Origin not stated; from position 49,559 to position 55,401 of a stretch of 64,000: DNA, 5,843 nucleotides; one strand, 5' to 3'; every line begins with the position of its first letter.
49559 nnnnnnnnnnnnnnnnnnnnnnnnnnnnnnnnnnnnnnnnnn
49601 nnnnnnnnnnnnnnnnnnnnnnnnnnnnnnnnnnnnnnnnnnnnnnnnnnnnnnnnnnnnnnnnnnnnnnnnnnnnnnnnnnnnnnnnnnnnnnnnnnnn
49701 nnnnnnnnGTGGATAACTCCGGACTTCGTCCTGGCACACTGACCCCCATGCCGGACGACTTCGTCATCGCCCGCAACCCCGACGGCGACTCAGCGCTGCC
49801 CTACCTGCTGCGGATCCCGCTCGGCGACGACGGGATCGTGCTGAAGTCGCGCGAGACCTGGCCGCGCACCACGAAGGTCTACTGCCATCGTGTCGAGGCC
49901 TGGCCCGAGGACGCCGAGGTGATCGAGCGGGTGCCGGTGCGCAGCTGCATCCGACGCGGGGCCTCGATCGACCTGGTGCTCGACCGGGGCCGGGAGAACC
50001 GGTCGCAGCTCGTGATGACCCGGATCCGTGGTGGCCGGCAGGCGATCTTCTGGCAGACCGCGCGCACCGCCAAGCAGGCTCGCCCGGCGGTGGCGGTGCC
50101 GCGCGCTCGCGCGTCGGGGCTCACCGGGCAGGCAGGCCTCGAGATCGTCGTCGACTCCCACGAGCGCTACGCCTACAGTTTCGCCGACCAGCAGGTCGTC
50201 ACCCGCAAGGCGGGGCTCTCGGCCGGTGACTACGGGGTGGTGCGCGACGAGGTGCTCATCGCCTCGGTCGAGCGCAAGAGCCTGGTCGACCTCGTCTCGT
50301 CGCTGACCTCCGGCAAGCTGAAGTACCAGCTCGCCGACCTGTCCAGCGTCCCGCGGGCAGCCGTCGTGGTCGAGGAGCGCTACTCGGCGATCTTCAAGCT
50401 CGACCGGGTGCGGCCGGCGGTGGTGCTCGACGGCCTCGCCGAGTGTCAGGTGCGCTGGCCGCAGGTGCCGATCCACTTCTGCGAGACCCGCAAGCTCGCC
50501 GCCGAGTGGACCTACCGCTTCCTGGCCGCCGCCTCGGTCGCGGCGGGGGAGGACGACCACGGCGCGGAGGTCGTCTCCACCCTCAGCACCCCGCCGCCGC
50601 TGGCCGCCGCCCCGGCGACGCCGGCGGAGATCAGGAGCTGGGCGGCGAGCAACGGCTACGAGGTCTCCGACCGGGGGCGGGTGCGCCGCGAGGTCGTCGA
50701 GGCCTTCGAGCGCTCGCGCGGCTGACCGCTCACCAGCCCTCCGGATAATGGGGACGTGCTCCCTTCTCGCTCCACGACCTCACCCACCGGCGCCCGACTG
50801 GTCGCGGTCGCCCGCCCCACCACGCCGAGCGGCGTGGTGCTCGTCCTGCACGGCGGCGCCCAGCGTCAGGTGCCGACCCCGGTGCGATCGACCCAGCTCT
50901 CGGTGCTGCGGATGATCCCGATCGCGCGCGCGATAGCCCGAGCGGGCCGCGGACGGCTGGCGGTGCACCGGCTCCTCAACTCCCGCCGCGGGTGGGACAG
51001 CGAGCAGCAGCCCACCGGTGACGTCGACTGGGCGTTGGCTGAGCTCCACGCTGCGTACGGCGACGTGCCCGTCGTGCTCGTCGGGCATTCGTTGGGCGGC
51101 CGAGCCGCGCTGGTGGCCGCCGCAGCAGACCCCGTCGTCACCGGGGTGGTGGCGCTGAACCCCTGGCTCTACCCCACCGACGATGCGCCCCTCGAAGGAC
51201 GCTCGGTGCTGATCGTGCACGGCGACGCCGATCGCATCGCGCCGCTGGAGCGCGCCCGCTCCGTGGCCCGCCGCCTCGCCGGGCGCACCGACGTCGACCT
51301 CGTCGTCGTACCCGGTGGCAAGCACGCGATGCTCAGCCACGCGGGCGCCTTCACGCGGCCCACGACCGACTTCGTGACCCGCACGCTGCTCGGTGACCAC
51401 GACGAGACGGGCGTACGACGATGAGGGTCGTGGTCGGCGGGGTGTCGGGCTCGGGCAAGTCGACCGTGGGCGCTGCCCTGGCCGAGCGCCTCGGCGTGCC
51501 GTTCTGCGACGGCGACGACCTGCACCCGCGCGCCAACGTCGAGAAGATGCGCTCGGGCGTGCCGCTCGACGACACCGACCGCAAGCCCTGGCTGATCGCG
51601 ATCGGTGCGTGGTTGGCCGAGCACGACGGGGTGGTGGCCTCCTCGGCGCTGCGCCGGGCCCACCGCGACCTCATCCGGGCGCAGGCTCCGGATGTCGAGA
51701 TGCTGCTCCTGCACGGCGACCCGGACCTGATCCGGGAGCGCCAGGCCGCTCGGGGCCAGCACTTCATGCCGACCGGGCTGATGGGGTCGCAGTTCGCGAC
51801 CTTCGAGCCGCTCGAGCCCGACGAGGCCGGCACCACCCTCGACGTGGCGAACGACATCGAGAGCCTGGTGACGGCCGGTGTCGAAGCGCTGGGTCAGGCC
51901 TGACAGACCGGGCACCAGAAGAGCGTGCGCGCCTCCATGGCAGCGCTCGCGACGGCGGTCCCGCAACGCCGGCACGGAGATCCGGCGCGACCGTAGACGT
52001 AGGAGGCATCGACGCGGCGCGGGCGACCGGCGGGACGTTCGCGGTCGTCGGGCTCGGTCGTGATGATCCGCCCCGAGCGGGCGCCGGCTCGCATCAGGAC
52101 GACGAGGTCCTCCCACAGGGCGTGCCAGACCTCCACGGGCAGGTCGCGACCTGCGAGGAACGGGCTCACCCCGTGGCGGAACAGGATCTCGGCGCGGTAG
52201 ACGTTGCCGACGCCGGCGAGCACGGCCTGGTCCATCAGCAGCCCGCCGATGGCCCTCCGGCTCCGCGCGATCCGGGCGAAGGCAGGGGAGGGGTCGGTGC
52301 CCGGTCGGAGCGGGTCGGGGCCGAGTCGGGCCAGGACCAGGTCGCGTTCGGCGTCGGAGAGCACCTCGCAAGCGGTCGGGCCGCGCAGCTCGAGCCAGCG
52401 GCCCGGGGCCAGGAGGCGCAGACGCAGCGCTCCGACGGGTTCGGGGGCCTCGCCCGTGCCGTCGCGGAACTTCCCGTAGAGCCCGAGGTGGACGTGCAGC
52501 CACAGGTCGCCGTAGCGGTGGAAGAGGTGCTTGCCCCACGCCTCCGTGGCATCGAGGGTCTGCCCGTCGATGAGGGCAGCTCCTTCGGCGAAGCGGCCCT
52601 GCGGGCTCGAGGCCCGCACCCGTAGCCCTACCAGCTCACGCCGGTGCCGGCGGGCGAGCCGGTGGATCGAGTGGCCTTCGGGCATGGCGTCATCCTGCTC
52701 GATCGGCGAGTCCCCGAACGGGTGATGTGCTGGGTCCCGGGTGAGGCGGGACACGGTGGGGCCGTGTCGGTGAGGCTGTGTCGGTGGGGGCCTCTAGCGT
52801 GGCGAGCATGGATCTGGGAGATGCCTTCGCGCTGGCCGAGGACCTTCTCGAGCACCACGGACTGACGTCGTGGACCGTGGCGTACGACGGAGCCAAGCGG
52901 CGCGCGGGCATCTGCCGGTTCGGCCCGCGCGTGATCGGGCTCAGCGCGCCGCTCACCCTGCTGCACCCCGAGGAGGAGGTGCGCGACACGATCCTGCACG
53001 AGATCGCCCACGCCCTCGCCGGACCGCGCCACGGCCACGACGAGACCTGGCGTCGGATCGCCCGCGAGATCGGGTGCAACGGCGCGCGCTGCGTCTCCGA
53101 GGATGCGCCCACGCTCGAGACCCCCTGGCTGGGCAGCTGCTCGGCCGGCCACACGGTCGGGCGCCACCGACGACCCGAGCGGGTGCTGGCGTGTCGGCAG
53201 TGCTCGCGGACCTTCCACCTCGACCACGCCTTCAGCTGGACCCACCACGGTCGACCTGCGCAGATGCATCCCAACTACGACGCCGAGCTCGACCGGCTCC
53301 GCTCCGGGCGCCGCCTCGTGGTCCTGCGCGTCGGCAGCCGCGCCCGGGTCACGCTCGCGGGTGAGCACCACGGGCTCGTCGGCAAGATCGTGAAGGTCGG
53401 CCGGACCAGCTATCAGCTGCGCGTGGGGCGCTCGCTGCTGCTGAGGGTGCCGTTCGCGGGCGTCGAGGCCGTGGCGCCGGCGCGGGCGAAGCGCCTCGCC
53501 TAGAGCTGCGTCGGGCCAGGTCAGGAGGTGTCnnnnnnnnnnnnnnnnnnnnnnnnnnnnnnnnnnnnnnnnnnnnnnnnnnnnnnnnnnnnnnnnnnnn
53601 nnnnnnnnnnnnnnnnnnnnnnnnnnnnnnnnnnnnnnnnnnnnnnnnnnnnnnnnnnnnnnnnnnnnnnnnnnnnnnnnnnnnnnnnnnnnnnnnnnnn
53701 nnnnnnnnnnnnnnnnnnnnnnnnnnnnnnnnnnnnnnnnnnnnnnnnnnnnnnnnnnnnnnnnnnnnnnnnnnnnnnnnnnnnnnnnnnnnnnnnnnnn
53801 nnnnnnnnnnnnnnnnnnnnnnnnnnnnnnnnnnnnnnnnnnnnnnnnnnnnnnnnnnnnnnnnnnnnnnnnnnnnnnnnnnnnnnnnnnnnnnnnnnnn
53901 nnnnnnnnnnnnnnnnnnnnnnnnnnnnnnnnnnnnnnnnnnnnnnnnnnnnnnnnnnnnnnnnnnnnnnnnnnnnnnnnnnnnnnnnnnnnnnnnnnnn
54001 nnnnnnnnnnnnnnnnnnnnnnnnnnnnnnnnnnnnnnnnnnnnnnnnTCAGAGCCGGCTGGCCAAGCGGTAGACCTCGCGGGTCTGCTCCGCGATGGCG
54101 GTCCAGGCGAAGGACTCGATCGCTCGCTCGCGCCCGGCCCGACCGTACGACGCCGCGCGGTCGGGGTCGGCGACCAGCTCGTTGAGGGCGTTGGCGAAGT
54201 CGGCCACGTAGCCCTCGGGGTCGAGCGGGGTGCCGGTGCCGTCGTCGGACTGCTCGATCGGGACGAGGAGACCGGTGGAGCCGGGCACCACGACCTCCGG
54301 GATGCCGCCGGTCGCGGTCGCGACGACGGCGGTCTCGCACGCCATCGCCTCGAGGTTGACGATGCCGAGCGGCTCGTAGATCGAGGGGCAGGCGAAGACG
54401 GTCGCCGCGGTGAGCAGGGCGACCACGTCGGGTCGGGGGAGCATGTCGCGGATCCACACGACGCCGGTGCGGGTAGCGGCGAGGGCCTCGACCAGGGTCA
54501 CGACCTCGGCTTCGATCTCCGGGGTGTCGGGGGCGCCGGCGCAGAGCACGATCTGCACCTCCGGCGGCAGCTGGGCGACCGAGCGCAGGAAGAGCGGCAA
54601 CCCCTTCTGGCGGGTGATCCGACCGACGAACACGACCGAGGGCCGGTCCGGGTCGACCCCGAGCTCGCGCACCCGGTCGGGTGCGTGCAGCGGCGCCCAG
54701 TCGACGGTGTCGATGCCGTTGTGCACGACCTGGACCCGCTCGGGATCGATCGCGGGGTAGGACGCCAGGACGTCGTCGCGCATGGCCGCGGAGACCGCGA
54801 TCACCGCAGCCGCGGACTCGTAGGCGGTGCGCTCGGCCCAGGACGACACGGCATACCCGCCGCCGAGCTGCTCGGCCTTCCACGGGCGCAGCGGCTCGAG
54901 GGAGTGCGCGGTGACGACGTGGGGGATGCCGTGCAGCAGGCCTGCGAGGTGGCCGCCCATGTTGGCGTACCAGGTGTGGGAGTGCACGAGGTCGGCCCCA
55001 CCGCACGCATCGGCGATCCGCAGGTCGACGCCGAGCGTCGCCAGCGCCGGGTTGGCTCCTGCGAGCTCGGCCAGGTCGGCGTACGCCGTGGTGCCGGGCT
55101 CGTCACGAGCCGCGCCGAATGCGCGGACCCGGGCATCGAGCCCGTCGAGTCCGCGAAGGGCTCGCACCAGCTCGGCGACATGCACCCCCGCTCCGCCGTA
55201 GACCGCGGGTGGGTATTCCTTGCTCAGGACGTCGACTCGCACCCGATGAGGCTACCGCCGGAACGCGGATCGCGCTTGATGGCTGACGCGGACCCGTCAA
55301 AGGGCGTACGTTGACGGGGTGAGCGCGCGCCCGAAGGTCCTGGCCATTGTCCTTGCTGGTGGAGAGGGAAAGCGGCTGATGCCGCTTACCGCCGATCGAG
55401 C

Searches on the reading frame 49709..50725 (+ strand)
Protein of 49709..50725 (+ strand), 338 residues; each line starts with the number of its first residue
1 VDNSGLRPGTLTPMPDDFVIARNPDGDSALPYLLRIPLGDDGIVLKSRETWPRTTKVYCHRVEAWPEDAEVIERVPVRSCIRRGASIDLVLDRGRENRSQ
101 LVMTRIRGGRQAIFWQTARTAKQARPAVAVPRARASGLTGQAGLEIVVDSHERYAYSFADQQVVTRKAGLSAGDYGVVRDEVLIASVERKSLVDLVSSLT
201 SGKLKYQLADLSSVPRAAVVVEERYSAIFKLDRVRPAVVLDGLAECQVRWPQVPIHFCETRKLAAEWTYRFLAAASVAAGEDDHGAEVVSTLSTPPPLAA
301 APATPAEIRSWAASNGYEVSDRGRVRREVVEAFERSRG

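Call 17: search_protein_families(library=pfam, max_evalue=0.001, proteins=[window:49709-50725:+])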
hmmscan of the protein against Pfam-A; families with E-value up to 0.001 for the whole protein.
window:49709-50725:+ (338 aa): 2 families
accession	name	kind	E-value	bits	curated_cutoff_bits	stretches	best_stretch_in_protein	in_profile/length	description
PF02732.21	ERCC4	-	1.7e-18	67.3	24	1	148-271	1-140/140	ERCC4 domain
PF23359.1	Lsr2_DNA-bd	-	1.1e-13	50.7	26.9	1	301-334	2-35/37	Lsr2 DNA-binding domain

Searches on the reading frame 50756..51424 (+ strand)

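Call 17: search_protein_families(library=pfam, max_evalue=0.001, proteins=[window:50756-51424:+])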
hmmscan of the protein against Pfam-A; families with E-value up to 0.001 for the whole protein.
window:50756-51424:+ (222 aa): 10 families
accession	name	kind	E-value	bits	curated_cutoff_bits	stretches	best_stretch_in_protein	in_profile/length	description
PF12146.15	Hydrolase_4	-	8.6e-13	48.6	27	1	76-143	48-116/239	Serine aminopeptidase, S33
PF00561.26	Abhydrolase_1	-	3.3e-09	37.2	25.8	1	76-144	41-112/245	alpha/beta hydrolase fold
PF12695.13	Abhydrolase_5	-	5.7e-08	33.2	27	1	101-197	53-147/164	Alpha/beta hydrolase family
PF12697.13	Abhydrolase_6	-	5.3e-07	30.9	26.3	1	59-142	19-99/217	Alpha/beta hydrolase family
PF01738.24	DLH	-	2.7e-05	24.3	21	1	104-194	97-190/217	Dienelactone hydrolase family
PF12740.14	PETase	-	9.9e-05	22.3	28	1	108-195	129-216/263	PET hydrolase-like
PF01764.32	Lipase_3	-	0.00012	22.4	22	1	89-123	48-82/140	Lipase (class 3)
PF20408.4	Abhydrolase_11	-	0.00016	22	27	1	100-191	72-166/193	Alpha/beta hydrolase domain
PF00326.27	Peptidase_S9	-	0.00045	20.2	22.6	0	149-209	145-208/213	Prolyl oligopeptidase family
PF00698.26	Acyl_transf_1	-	0.00087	19.3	32.7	0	90-124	69-103/319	Acyl transferase domain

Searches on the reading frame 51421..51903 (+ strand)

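Call 17: search_protein_families(library=pfam, max_evalue=0.001, proteins=[window:51421-51903:+])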
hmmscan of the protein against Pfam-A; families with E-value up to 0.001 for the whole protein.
window:51421-51903:+ (160 aa): 4 families
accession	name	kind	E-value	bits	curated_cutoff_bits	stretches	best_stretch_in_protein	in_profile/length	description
PF13671.12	AAA_33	-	1.6e-08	35.4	27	1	3-130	2-142/143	AAA domain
PF01202.28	SKI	-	9.5e-08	32.8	22.1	1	10-111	2-105/159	Shikimate kinase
PF13238.12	AAA_18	-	5.6e-05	24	29.4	1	3-113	1-113/128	AAA domain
PF02224.24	Cytidylate_kin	-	0.00036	20.8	26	1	5-53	3-51/211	Cytidylate kinase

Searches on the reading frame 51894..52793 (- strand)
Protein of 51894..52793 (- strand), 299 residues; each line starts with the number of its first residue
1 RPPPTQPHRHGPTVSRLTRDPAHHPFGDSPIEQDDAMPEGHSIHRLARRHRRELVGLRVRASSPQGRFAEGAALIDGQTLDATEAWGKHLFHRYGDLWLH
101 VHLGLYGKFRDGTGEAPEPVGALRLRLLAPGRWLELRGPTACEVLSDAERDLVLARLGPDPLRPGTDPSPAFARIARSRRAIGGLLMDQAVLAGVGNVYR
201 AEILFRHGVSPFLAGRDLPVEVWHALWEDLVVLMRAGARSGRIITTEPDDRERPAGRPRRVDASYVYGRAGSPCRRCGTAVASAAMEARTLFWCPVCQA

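Call 17: search_protein_families(library=pfam, max_evalue=0.001, proteins=[window:51894-52793:-])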
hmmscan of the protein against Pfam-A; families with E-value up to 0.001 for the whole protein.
window:51894-52793:- (299 aa): 3 families
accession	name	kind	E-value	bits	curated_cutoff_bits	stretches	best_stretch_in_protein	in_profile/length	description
PF06831.19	H2TH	-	6.1e-19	68.2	34.7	1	157-245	1-89/93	Formamidopyrimidine-DNA glycosylase H2TH domain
PF01149.29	Fapy_DNA_glyco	-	2.8e-09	38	25.5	1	37-126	1-99/117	Formamidopyrimidine-DNA glycosylase N-terminal domain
PF06827.20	zf-FPG_IleRS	-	1.1e-05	25.5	21.3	1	271-298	1-28/30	Zinc finger found in FPG and IleRS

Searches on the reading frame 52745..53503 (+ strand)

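Call 17: search_protein_families(library=pfam, max_evalue=0.001, proteins=[window:52745-53503:+])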
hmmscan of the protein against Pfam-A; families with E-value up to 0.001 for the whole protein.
window:52745-53503:+ (252 aa): 1 family
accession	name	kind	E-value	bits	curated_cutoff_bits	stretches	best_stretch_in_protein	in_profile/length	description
PF10263.15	SprT-like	-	1.8e-12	47.5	25.6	1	50-113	29-99/108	SprT-like family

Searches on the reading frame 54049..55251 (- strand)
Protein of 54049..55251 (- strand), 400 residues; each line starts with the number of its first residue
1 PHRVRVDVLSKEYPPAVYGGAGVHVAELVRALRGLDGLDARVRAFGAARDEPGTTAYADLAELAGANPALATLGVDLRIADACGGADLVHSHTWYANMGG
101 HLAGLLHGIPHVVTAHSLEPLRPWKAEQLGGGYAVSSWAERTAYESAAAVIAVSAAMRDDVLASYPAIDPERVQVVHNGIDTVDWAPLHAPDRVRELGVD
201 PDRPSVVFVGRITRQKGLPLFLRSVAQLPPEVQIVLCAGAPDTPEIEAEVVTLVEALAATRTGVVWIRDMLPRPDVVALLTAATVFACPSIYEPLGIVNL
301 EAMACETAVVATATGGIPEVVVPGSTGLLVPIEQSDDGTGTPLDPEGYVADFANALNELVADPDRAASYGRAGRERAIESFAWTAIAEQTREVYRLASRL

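Call 23: search_protein_families(library=pfam, max_evalue=0.0001, proteins=[window:54049-55251:-])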
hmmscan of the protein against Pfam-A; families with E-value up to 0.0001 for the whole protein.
window:54049-55251:- (400 aa): 6 families
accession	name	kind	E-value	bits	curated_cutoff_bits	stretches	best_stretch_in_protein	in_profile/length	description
PF00534.26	Glycos_transf_1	-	7.7e-28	97.6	26.4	1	196-374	8-170/172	Glycosyl transferases group 1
PF13439.12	Glyco_transf_4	-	1.1e-26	94.3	28.5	1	18-182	1-168/170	Glycosyltransferase Family 4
PF13692.12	Glyco_trans_1_4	-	9.8e-25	87.9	27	1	203-335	1-129/142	Glycosyl transferases group 1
PF13579.12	Glyco_trans_4_4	-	3.6e-19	70.1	29.7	1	19-179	1-158/158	Glycosyl transferase 4-like domain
PF20706.3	GT4-conflict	-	4.7e-10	39.4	26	1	136-388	136-383/385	Family 4 Glycosyltransferase in conflict systems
PF13524.12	Glyco_trans_1_2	-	1.5e-05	25.4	25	1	296-389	64-141/144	Glycosyl transferase-like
